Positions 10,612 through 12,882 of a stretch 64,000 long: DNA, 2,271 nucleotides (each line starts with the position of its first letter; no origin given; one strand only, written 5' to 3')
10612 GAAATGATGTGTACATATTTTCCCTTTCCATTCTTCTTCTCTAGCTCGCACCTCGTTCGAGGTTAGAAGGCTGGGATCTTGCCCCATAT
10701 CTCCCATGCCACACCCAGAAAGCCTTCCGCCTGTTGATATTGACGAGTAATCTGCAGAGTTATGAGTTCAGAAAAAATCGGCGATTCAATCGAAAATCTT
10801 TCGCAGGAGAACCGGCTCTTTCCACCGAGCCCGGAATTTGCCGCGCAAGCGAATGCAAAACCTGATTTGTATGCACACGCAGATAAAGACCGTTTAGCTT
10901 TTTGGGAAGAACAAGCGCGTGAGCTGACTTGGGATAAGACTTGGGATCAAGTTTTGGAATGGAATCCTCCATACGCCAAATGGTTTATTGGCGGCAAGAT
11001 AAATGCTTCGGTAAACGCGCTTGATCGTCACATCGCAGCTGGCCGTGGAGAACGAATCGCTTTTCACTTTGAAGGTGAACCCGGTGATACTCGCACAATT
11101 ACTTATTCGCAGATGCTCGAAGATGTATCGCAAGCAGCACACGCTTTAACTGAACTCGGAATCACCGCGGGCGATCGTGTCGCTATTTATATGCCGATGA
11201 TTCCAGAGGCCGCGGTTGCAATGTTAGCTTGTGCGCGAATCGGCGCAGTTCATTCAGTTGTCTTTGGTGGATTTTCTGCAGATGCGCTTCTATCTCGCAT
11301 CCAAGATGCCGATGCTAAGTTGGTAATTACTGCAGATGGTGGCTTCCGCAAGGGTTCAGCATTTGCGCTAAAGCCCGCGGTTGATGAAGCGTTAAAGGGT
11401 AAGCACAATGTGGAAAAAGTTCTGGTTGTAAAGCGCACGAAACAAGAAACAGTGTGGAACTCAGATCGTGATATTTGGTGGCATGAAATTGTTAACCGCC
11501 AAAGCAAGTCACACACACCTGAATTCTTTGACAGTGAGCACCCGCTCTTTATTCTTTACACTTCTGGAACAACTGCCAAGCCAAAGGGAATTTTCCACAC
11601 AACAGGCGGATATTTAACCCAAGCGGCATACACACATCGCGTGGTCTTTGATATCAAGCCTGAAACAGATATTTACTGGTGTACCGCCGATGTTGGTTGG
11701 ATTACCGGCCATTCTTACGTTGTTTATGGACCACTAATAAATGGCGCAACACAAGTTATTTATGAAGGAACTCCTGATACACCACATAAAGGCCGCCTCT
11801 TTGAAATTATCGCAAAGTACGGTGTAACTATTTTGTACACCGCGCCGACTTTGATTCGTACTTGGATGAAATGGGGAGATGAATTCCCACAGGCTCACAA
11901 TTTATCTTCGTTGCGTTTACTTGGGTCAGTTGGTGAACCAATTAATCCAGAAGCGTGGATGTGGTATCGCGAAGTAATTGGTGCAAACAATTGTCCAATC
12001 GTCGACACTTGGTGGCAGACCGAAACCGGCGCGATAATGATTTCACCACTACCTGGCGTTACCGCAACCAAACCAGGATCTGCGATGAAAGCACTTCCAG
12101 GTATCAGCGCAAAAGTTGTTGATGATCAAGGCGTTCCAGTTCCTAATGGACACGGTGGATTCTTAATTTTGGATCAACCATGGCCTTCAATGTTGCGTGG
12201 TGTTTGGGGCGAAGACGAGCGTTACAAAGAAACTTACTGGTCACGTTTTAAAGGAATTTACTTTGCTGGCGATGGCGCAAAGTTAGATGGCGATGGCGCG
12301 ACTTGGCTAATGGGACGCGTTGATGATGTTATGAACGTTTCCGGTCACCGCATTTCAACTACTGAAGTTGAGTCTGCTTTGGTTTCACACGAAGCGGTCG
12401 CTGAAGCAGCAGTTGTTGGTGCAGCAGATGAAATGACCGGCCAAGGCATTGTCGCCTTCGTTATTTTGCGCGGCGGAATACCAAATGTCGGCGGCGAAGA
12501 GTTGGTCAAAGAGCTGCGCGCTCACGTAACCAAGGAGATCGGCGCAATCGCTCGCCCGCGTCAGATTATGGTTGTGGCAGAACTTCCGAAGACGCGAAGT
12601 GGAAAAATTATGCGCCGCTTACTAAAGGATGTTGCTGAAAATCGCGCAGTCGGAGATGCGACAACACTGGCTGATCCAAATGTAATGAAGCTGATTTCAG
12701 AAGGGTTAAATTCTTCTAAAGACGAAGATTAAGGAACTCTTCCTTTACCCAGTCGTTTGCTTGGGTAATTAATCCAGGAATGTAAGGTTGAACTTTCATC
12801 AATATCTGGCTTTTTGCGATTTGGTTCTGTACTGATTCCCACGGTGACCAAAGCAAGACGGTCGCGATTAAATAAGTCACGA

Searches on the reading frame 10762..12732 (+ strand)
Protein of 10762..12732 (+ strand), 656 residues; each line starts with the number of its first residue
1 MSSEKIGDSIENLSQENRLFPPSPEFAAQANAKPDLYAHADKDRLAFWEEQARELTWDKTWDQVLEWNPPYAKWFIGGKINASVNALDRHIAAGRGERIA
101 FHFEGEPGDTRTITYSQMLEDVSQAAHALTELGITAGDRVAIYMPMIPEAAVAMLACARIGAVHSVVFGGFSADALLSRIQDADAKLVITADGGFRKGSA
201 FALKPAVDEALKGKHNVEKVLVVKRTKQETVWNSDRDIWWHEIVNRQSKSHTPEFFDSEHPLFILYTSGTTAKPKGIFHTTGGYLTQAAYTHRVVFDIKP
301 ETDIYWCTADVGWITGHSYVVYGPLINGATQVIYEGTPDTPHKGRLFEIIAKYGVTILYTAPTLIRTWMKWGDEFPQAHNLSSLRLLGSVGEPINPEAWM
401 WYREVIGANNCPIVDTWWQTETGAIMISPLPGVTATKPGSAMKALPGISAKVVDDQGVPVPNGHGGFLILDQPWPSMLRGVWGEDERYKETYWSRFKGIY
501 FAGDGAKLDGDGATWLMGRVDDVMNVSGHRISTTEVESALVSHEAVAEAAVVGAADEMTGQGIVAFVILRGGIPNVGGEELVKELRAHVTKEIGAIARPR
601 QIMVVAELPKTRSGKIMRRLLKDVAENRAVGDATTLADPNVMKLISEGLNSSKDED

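Call 58: search_protein_families(library=pfam, max_evalue=0.00001, proteins=[window:10762-12732:+])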
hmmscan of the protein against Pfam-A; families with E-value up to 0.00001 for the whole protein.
window:10762-12732:+ (656 aa): 3 families
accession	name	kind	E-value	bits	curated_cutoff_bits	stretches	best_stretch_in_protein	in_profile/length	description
PF00501.34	AMP-binding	-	1.4e-90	304.3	29.9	1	91-480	4-382/384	AMP-binding enzyme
PF13193.12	AMP-binding_C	-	6.3e-27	94.7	24.5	1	535-615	1-76/76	AMP-binding enzyme C-terminal domain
PF16177.11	ACAS_N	-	2.4e-19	69.3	27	1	35-86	3-55/55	Acetyl-coenzyme A synthetase N-terminus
